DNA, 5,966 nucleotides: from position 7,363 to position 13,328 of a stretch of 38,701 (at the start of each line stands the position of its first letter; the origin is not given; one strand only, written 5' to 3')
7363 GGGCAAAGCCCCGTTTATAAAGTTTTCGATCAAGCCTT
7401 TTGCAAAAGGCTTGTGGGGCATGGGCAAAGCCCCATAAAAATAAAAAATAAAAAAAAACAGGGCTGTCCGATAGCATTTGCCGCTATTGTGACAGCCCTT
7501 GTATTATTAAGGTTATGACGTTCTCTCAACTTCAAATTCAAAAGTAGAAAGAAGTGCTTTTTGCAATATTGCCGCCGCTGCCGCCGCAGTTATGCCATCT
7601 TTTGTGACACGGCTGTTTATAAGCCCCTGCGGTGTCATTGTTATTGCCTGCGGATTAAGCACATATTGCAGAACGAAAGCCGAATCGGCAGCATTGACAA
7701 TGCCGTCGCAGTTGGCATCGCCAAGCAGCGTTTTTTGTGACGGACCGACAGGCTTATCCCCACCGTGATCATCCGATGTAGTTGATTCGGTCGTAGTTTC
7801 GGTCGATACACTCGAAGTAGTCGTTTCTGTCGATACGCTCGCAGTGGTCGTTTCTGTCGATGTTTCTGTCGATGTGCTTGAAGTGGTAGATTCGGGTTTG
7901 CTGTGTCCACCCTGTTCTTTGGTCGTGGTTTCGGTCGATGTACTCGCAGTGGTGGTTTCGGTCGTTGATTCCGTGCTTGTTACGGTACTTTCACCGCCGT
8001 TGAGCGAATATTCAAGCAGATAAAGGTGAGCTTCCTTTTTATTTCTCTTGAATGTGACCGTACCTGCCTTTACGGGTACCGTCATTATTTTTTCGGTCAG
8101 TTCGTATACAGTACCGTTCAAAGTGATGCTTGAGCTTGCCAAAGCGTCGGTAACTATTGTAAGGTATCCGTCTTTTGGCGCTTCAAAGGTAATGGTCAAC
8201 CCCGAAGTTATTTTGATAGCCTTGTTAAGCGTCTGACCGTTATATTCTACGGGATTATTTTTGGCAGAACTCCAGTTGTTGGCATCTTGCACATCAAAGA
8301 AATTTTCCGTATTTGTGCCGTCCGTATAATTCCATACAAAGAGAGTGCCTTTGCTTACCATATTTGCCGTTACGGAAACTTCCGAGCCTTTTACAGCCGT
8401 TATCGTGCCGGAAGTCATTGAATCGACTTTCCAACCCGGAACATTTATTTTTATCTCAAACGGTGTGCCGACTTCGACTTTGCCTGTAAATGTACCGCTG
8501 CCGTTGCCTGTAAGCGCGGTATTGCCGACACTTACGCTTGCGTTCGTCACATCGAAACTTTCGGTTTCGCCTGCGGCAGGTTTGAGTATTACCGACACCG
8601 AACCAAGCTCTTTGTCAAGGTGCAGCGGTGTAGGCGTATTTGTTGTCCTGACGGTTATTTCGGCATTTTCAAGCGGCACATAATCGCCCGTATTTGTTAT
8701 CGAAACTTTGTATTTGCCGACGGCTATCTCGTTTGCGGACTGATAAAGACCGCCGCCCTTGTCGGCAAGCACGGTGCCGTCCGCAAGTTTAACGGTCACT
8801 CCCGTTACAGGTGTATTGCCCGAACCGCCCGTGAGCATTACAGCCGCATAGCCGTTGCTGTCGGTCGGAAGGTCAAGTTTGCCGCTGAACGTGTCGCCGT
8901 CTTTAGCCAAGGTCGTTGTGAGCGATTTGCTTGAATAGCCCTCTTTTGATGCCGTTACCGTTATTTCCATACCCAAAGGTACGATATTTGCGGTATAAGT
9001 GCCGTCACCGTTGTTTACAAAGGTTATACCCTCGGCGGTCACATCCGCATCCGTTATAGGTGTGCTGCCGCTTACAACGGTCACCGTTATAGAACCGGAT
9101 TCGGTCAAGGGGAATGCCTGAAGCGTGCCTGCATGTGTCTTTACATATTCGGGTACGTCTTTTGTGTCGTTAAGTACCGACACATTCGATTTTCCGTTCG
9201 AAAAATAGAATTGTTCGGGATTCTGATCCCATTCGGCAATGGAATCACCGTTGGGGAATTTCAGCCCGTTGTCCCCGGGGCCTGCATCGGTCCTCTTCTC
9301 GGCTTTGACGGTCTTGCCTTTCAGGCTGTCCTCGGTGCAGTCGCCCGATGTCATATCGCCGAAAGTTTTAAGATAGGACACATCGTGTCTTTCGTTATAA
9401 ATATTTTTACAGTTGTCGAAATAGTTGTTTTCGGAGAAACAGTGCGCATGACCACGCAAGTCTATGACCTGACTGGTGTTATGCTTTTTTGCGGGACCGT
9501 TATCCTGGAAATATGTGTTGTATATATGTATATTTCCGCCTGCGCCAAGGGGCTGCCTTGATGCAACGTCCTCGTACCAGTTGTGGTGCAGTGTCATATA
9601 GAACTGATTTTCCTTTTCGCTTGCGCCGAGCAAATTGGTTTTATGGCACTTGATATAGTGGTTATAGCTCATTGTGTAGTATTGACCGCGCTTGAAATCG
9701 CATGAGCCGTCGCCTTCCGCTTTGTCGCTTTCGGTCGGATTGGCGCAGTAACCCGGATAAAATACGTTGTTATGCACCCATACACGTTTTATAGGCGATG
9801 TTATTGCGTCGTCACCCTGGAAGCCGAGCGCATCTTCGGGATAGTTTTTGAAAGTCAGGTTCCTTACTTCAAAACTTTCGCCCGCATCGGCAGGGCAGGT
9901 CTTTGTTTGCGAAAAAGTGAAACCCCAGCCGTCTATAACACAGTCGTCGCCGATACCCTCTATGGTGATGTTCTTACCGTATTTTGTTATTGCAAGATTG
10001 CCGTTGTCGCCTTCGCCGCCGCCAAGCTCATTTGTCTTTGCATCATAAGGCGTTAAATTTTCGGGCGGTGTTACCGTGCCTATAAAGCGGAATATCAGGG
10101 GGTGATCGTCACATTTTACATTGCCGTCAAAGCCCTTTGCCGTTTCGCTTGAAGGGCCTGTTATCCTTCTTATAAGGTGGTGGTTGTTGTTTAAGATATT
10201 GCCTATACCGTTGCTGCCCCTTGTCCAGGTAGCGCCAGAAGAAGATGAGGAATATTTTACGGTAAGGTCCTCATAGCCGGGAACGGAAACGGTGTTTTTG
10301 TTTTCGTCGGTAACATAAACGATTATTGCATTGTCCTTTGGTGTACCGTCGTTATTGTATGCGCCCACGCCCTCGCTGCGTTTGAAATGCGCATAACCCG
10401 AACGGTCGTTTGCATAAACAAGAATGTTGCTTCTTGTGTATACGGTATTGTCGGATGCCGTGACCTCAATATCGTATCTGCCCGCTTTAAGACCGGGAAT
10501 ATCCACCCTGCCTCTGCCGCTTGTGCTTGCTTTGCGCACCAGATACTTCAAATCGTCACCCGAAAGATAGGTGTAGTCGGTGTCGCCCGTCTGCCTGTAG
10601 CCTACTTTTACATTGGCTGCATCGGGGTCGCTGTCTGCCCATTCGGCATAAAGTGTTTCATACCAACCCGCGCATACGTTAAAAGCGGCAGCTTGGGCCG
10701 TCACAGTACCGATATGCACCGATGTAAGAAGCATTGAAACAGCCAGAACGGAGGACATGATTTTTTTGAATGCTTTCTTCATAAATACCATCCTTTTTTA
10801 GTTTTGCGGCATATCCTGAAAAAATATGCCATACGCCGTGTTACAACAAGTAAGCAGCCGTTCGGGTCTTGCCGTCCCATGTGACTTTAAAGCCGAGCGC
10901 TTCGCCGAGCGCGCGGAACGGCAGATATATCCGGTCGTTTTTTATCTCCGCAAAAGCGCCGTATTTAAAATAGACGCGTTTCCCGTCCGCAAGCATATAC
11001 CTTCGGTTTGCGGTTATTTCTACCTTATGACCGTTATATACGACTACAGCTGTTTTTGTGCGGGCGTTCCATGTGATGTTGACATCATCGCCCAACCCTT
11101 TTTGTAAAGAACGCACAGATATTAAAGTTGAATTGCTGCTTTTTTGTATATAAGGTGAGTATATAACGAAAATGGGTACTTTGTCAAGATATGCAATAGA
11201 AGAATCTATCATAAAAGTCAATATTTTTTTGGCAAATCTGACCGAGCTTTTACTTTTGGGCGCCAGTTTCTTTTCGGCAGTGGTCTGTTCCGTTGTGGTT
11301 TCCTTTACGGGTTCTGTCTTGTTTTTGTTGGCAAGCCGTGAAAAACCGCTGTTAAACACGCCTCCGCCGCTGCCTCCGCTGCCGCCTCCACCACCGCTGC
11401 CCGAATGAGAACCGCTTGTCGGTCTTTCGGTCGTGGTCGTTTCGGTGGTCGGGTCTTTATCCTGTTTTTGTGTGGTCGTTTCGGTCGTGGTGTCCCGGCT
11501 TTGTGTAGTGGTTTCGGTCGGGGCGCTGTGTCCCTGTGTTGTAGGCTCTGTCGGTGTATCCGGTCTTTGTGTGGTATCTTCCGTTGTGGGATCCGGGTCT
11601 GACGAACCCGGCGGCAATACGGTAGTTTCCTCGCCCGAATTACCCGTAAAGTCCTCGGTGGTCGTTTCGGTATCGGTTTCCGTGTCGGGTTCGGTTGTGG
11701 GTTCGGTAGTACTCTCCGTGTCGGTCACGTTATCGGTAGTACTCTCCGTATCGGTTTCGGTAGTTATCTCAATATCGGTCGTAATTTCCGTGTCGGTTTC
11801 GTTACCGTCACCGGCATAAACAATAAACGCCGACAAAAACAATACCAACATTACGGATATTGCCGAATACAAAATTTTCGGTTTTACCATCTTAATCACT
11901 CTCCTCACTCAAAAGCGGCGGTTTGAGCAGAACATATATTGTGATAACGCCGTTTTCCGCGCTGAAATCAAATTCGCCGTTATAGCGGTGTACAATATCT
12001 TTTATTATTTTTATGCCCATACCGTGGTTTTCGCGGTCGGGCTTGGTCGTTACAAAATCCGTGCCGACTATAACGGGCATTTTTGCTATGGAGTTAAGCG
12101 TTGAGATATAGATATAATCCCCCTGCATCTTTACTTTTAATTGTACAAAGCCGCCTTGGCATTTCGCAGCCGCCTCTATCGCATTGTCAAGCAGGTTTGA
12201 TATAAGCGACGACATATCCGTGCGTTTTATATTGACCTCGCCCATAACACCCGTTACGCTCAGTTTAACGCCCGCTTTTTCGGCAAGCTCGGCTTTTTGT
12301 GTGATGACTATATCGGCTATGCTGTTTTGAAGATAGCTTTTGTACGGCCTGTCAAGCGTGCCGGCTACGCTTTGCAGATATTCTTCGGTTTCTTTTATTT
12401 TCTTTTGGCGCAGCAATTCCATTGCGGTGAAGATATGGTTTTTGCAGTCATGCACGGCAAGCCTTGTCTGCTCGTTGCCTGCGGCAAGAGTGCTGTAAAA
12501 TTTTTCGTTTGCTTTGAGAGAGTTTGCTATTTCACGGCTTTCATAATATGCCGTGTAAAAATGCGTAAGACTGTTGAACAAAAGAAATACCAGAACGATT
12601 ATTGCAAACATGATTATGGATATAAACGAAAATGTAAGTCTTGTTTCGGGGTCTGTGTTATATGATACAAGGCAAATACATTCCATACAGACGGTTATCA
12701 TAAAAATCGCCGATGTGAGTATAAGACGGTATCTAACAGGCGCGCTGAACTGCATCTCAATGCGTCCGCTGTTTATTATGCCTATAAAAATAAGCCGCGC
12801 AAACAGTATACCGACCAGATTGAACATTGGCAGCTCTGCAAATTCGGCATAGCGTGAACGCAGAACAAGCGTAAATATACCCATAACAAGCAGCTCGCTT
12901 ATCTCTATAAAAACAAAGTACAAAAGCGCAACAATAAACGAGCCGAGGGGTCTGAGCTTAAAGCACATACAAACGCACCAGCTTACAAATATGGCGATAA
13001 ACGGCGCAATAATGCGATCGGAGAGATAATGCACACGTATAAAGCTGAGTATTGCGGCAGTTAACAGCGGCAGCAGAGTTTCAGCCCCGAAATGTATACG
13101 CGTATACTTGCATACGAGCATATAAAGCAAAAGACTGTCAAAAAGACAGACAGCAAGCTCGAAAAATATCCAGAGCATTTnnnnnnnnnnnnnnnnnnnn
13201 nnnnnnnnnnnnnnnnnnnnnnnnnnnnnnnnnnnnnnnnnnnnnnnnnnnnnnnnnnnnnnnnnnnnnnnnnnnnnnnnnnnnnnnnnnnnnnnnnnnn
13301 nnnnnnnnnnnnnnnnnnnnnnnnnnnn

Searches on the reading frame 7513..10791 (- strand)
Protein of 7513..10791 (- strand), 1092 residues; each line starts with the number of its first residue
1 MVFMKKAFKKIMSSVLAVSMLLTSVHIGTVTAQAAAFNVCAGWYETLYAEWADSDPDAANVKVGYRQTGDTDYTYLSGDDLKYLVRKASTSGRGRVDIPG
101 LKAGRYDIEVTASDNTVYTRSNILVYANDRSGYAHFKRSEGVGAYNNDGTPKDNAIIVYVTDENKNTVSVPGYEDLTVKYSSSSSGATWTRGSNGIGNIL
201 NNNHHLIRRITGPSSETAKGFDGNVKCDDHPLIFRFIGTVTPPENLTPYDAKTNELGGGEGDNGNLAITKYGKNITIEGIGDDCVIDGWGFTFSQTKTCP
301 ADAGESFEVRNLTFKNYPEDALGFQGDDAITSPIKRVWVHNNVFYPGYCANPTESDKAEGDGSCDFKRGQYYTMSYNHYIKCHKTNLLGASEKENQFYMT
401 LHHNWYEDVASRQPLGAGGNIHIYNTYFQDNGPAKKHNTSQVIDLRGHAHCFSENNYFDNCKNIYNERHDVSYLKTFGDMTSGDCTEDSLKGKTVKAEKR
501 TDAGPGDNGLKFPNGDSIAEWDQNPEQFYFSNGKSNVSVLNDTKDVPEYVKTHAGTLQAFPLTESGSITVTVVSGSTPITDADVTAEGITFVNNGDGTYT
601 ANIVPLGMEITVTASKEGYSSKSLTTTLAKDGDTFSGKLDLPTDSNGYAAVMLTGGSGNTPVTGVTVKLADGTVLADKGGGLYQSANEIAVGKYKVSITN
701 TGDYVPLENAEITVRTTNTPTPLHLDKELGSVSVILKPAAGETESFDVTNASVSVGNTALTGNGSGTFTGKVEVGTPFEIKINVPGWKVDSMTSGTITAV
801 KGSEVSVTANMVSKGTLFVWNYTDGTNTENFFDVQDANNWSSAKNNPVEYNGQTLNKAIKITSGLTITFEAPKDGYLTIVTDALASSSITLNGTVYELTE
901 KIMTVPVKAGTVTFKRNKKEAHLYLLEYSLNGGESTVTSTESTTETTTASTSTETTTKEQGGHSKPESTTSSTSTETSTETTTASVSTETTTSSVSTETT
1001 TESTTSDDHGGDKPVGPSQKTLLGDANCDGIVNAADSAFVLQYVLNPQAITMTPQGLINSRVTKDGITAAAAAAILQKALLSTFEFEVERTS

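Call 5: search_protein_families(library=pfam, proteins=[window:7513-10791:-], max_evalue=0.01)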
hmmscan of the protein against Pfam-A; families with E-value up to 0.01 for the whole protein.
window:7513-10791:- (1092 aa): 3 families
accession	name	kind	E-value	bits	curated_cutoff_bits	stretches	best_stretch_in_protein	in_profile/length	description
PF00544.25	Pectate_lyase_4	-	5.1e-16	59.4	24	1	309-458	65-211/211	Pectate lyase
PF18283.7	CBM77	-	3.1e-13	50.5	25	1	819-925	4-107/108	Carbohydrate binding module 77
PF00404.24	Dockerin_1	-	0.00076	20.1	22.9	1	1023-1081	1-57/57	Dockerin type I domain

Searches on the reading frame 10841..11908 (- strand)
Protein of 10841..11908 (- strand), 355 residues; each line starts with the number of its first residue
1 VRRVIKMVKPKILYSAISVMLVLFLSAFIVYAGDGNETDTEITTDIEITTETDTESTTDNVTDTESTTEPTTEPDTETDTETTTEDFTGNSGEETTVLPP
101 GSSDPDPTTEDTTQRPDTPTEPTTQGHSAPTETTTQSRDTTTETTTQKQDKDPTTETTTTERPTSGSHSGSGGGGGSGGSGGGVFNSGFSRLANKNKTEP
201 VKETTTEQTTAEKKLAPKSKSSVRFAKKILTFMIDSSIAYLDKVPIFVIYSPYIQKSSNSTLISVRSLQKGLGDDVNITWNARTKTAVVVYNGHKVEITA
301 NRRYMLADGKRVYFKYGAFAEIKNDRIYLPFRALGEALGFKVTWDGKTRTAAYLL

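Call 5: search_protein_families(library=pfam, proteins=[window:10841-11908:-], max_evalue=0.01)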
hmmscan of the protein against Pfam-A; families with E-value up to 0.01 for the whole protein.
window:10841-11908:- (355 aa): 1 family
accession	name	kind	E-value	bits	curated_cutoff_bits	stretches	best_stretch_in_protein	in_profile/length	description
PF07833.16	Cu_amine_oxidN1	-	6.3e-22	78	24.2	1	250-351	11-106/108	Copper amine oxidase N-terminal domain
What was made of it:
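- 10841..11908 (-): Third gene of the conserved module. It encodes a secreted or membrane-anchored protein with a Thr/Glu-rich linker and a C-terminal Cu_amine_oxidN1 domain. The start codon is uncertain. Pfam (call 5).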

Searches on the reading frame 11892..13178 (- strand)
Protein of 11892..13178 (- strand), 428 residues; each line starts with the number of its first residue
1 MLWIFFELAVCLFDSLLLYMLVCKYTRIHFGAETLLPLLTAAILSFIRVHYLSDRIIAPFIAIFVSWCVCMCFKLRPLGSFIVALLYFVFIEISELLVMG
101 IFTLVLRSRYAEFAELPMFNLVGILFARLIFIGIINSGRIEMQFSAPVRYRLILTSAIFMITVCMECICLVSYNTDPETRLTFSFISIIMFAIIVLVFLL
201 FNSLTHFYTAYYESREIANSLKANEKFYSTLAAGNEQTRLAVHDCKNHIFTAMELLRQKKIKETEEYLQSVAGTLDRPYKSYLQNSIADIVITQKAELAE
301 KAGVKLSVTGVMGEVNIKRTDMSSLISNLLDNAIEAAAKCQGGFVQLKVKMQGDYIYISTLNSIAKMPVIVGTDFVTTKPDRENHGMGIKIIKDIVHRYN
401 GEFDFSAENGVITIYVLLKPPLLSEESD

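Call 5: search_protein_families(library=pfam, proteins=[window:11892-13178:-], max_evalue=0.01)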
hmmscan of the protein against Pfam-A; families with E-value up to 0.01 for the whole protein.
window:11892-13178:- (428 aa): 2 families
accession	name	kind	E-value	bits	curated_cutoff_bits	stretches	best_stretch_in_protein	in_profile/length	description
PF14501.12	HATPase_c_5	-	7.8e-19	67.9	22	1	317-418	1-101/102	GHKL domain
PF02518.31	HATPase_c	-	1e-09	39.2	26.4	1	320-416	4-104/111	Histidine kinase-, DNA gyrase B-, and HSP90-like ATPase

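Call 14: search_protein_families(library=ncbifam, proteins=[window:11892-13178:-], max_evalue=10)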
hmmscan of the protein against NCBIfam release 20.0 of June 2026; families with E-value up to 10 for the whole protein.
window:11892-13178:- (428 aa): 24 families
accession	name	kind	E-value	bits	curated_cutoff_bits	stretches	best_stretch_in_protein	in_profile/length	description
NF008298.1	PRK11086.1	subfamily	4.2e-08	32.1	520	1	238-417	333-521/529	DcuS/MalK family sensor histidine kinase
NF052314.1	T9SS_HK_PorY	subfamily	2.4e-06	26.9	350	1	287-413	289-413/418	PorY family sensor histidine kinase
NF046015.1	HisKinAgrCStaph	equivalog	4.7e-06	26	500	1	12-398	3-395/414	quorum-sensing sensor histidine kinase AgrC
TIGR01386.1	cztS_silS_copS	subfamily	7.6e-06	25.2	292.55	1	297-414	330-452/457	heavy metal sensor histidine kinase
TIGR02938.1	nifL_nitrog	equivalog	3.1e-05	22.7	242.45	1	298-404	364-477/494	nitrogen fixation negative regulator NifL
TIGR02916.1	PEP_his_kin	equivalog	5.5e-05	21.9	300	1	285-418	546-677/679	XrtA/PEP-CTERM system histidine kinase PrsK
NF011180.0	PRK14585.1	equivalog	6e-05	23.4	191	1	155-243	28-118/137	poly-beta-1,6-N-acetyl-D-glucosamine biosynthesis protein PgaD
NF007688.0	PRK10364.1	equivalog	6e-05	22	479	1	302-420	332-450/460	two-component system sensor histidine kinase ZraS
NF052574.1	HisKinEspCMyxo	equivalog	9.6e-05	20.7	1200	1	374-422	590-638/785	serine histidine kinase EspC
NF008312.0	PRK11100.1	equivalog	0.00011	21.2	356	1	287-411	334-466/477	two-component system sensor histidine kinase CreC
NF011627.0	PRK15053.1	equivalog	0.00011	20.9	656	1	238-420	342-538/552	sensor histidine kinase DpiB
NF038348.1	T2SS_HK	subfamily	0.00013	20.6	450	1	297-415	448-567/574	histidine kinase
NF008468.0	PRK11360.1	equivalog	0.00023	19.6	646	1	282-417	461-604/616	two-component system sensor histidine kinase AtoS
NF049962.1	HisKinFlgSCampy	equivalog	0.00058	18.9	600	1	314-410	232-330/338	fla regulon two-component system sensor histidine kinase FlgS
NF033091.0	HK_VanS_ACDEFG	equivalog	0.00087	18.5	400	1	316-418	184-292/293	vancomycin resistance histidine kinase VanS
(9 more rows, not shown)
